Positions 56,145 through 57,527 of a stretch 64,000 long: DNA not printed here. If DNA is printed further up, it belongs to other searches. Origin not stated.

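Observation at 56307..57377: Orphan 356-aa protein with soluble N-domain, late single TM and highly charged coiled-coil tail, directly after the SMODS/SLATT pair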

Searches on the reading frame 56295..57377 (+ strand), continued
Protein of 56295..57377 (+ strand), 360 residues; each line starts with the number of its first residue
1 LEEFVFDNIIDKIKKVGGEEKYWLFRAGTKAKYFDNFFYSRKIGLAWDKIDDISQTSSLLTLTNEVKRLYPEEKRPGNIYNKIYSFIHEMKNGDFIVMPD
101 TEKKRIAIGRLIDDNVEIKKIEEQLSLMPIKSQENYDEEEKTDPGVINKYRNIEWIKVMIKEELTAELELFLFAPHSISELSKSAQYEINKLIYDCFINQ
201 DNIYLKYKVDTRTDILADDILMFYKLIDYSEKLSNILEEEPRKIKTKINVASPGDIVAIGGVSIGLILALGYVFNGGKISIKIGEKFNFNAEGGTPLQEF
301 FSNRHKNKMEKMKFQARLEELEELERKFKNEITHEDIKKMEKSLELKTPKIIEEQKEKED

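Call 64: get_annotated_region(hit=H23, flank=4500)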
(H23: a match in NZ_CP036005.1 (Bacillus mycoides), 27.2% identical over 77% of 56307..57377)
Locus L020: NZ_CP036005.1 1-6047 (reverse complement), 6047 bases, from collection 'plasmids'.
description: Bacillus mycoides strain BPN37/2 plasmid p9
organism: Bacillus mycoides (NCBI taxid 1405)
taxonomy: Bacteria; Bacillota; Bacilli; Bacillales; Bacillaceae; Bacillus; Bacillus mycoides
host: -; source: cell culture,soil; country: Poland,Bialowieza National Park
typing (MOB-suite, as given by PLSDB): mobilizable; relaxase MOBV
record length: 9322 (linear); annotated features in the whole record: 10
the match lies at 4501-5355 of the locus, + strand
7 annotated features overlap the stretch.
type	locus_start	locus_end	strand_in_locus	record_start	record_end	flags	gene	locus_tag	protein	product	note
CDS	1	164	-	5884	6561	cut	-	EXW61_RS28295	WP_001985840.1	hypothetical protein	-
CDS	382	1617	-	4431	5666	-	-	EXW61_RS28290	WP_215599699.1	plasmid recombination protein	-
CDS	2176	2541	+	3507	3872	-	-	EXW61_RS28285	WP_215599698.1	type II toxin-antitoxin system RelE/ParE family toxin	-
CDS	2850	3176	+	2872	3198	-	-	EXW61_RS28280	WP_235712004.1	helix-turn-helix transcriptional regulator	-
CDS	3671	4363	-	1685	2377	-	-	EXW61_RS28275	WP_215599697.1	hypothetical protein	-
CDS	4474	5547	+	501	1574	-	-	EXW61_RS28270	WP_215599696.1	hypothetical protein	-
CDS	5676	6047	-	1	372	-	-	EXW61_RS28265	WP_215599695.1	mercury resistance protein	-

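Call 65: get_annotated_region(hit=H17, flank=5000)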
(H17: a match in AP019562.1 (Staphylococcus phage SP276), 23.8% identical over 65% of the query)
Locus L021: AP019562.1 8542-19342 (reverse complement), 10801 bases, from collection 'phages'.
description: Staphylococcus phage SP276 DNA, complete genome.
organism: Staphylococcus phage SP276 (NCBI taxid 2495555)
taxonomy: Viruses; Duplodnaviria; Heunggongvirae; Uroviricota; Caudoviricetes; Coventryvirus; Coventryvirus SP276
host: Staphylococcus pseudintermedius; source: Phage was isolated from Staphylococcus pseudintermedius by Mitomycin C induction; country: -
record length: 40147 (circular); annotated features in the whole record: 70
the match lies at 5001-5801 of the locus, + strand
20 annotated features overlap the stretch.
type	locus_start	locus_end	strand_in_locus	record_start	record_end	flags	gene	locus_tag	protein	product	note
CDS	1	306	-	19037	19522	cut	-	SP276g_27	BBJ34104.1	phage protein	-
CDS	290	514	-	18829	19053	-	-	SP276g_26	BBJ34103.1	hypothetical protein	-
CDS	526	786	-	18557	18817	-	-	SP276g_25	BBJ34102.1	hypothetical protein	-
CDS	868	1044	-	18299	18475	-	-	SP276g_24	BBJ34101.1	hypothetical protein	-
CDS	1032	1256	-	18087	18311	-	-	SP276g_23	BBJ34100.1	phage protein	-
CDS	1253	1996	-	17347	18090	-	-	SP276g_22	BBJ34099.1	phage antirepressor protein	-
CDS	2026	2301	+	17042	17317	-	-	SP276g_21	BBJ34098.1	hypothetical protein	-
CDS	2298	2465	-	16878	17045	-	-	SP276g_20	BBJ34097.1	hypothetical protein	-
CDS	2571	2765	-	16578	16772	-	-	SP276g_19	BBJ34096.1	phage protein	-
CDS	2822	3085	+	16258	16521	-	-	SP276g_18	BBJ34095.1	hypothetical protein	-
CDS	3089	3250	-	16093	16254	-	-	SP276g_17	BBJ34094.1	hypothetical protein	-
CDS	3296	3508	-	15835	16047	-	-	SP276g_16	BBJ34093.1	phage protein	-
CDS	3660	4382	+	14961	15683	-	-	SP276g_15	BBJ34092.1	phage repressor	-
CDS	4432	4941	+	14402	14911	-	-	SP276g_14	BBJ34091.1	hypothetical protein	-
CDS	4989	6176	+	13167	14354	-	-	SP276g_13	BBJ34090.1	hypothetical protein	-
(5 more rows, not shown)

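Call 66: search_protein_families(library=pfam, proteins=[L019:5031-6074:+, L020:4474-5547:+, L021:4989-6176:+, L021:4432-4941:+, L004:2710-3807:+, L004:2078-2683:+, L004:1491-1958:+, L002:4587-4973:+], max_evalue=0.01)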
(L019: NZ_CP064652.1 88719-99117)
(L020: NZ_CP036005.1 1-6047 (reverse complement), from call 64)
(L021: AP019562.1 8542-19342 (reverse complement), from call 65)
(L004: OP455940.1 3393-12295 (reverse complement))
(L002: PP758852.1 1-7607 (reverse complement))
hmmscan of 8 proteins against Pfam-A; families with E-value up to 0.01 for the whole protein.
L019:5031-6074:+ (347 aa): 1 family
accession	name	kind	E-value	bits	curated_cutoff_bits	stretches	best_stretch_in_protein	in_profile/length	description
PF04471.18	Mrr_cat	-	2.6e-20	73.1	21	1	203-317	1-113/115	Restriction endonuclease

L020:4474-5547:+ (357 aa): 0 families

L021:4989-6176:+ (395 aa): 0 families

L021:4432-4941:+ (169 aa): 0 families

L004:2710-3807:+ (365 aa): 1 family
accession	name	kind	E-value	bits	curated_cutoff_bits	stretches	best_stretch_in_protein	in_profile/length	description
PF21728.3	PADR1_N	-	0.0041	17.9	25.7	0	111-140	28-57/60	PADR1, N-terminal helical domain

L004:2078-2683:+ (201 aa): 1 family
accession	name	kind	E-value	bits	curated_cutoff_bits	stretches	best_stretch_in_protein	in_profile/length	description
PF11611.13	DUF4352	-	2.7e-05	24.9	25.9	1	63-169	8-101/122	Domain of unknown function (DUF4352)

L004:1491-1958:+ (155 aa): 1 family
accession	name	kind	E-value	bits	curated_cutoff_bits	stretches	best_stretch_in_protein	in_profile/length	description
PF06114.19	Peptidase_M78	-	5.8e-07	29.8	22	1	28-91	3-66/123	IrrE N-terminal-like domain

L002:4587-4973:+ (128 aa): 3 families
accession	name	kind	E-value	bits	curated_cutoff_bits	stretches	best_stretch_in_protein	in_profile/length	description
PF06114.19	Peptidase_M78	-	5.7e-10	39.5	22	1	17-95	11-98/123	IrrE N-terminal-like domain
PF18894.6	PhageMetallopep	-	0.0018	18.8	23.7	1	39-69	75-111/134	Putative phage metallopeptidase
PF20573.4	DUF6782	-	0.0086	15.8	27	0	17-64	61-108/241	Putative metallopeptidase family (DUF6782)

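Call 68: search_protein_families(library=padloc, proteins=[L019:5031-6074:+, L003:4962-6056:+, L021:4989-6176:+, L020:4474-5547:+, P0159, P0009], max_evalue=0.001)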
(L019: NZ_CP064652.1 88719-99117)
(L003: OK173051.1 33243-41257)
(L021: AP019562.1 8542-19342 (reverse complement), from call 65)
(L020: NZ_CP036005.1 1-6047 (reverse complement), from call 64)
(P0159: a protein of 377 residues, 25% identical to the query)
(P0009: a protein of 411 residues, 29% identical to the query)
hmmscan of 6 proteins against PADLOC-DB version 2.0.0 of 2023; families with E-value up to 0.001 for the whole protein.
L019:5031-6074:+ (347 aa): 7 families
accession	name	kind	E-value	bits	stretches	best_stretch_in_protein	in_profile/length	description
PDLC04815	PDC-S02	-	1.6e-145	482.8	1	1-343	1-342/346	-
PDLC04819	PDC-S02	-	3.1e-68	228.5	1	3-341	5-328/334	-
PDLC04806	PDC-S02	-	1.5e-28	98.1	1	2-339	3-320/324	-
PDLC04824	PDC-S02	-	1.5e-10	38.8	1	5-151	6-153/308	-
PDLC04799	PDC-S02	-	3.7e-08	30.9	1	50-151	55-153/308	-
PDLC03448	REase_II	-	5e-06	22.9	1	62-145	320-405/857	Type II restriction enzyme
PDLC04796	PDC-S02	-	3.6e-05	20.9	1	206-297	243-334/390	-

L003:4962-6056:+ (364 aa): 3 families
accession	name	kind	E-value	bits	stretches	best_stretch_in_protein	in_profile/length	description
PDLC04806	PDC-S02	-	3.6e-17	60.6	1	31-152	4-123/324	-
PDLC04819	PDC-S02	-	1.2e-11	42.4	1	30-155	4-125/334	-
PDLC04815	PDC-S02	-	1e-08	32.9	1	31-163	3-131/346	-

L021:4989-6176:+ (395 aa): 3 families
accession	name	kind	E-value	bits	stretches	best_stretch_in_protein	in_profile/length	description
PDLC04819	PDC-S02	-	4.8e-07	27.3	1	93-214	56-162/334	-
PDLC04815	PDC-S02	-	9.7e-06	23.1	1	93-198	53-144/346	-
PDLC04806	PDC-S02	-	0.0009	16.6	0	15-217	2-167/324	-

L020:4474-5547:+ (357 aa): 4 families
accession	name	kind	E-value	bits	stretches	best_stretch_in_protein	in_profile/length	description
PDLC04806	PDC-S02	-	4.5e-23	80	1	18-184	3-154/324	-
PDLC04819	PDC-S02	-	3.1e-12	44.4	1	18-160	4-128/334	-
PDLC04815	PDC-S02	-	1.2e-09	35.9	1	19-174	3-140/346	-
PDLC04824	PDC-S02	-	2e-08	31.8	1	19-189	4-159/308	-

P0159 (377 aa): 3 families
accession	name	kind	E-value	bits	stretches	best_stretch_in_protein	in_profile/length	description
PDLC04806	PDC-S02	-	3.6e-15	54.1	1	25-118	2-97/324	-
PDLC04819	PDC-S02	-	5.9e-11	40.2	1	26-133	4-113/334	-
PDLC04815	PDC-S02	-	3.8e-09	34.3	1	27-125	3-103/346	-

P0009 (411 aa): 3 families
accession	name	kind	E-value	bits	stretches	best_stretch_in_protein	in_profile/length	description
PDLC04806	PDC-S02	-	9e-13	46.2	1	28-122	2-102/324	-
PDLC04815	PDC-S02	-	5.3e-09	33.8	1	30-129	3-105/346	-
PDLC04819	PDC-S02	-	1.2e-08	32.5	1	29-118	4-97/334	-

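Call 69: search_solved_structures(query=L019:5031-6074:+, max_evalue=1, show_alignments=2)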
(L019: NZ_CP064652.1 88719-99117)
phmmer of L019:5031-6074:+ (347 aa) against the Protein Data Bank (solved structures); distinct sequences matched with E-value up to 1: 0.

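Call 74: find_encoding_contigs(protein=P0001, flank=5000, max_places=3)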
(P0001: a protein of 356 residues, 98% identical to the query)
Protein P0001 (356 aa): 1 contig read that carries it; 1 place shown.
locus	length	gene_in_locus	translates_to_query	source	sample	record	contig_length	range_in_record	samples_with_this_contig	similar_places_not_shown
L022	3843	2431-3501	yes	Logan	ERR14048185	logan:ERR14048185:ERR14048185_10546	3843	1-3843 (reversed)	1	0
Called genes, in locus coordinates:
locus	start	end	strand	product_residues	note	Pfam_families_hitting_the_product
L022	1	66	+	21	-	?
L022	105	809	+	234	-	PF27000:PH_gly_zipper, PF09851:SHOCT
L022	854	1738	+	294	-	PF18144:SMODS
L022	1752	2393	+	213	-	PF18169:SLATT_6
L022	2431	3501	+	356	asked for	PF28530:DUF8426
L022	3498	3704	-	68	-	-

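Call 75: find_encoding_contigs(protein=P0005, flank=5000, max_places=5)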
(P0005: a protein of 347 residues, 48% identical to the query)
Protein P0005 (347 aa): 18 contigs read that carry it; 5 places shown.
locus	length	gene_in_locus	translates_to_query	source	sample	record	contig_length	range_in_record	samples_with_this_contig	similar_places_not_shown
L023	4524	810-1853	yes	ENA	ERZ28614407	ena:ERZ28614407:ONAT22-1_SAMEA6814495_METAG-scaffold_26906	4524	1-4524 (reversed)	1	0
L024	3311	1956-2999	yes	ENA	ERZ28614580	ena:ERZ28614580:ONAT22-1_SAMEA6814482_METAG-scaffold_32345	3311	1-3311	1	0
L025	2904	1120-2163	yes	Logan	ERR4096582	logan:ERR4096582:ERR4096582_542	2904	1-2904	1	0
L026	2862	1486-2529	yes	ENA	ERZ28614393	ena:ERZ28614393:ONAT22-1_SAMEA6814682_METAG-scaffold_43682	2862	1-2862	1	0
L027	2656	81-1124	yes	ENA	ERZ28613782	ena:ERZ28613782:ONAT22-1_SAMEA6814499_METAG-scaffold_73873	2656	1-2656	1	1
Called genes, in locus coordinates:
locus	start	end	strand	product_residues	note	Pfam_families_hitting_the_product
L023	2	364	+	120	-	?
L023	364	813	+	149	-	PF06114:Peptidase_M78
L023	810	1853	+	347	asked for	PF28530:DUF8426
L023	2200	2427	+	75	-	-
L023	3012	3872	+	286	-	PF06970:RepA_N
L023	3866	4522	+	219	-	?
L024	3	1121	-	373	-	?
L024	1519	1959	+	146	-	PF06114:Peptidase_M78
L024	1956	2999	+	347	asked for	PF28530:DUF8426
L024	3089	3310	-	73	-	?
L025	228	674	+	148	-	PF13560:HTH_31, PF01381:HTH_3, PF12844:HTH_19 (faint)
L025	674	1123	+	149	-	PF06114:Peptidase_M78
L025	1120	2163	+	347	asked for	PF28530:DUF8426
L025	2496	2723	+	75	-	-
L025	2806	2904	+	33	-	?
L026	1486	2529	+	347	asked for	PF28530:DUF8426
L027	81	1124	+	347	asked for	PF28530:DUF8426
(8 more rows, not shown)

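Call 76: find_encoding_contigs(protein=P0007, flank=6000, max_places=5)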
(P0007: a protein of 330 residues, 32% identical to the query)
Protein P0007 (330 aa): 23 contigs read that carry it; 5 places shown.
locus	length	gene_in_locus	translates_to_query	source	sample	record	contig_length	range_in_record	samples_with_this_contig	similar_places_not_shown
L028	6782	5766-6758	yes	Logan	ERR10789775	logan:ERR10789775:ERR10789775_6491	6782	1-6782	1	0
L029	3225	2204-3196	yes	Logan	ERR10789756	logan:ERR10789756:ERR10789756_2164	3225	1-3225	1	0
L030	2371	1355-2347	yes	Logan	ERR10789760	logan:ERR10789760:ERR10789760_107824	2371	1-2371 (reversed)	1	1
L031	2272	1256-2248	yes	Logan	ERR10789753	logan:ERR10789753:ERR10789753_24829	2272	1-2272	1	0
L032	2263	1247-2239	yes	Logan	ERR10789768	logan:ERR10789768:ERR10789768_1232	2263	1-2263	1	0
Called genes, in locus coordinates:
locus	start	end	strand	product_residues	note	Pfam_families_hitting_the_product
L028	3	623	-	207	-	?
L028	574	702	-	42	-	-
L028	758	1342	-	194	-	-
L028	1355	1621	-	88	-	-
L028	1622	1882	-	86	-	-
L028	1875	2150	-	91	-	-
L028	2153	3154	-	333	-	PF03837:RecT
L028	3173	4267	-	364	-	PF09588:YqaJ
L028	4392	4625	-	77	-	-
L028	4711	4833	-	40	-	-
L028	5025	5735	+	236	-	PF01381:HTH_3, PF13413:HTH_25 (weak), PF00717:Peptidase_S24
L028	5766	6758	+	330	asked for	PF28530:DUF8426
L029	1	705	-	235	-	?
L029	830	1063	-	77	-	-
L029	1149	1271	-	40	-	-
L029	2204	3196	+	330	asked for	PF28530:DUF8426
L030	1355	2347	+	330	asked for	PF28530:DUF8426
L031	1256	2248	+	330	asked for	PF28530:DUF8426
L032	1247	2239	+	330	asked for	PF28530:DUF8426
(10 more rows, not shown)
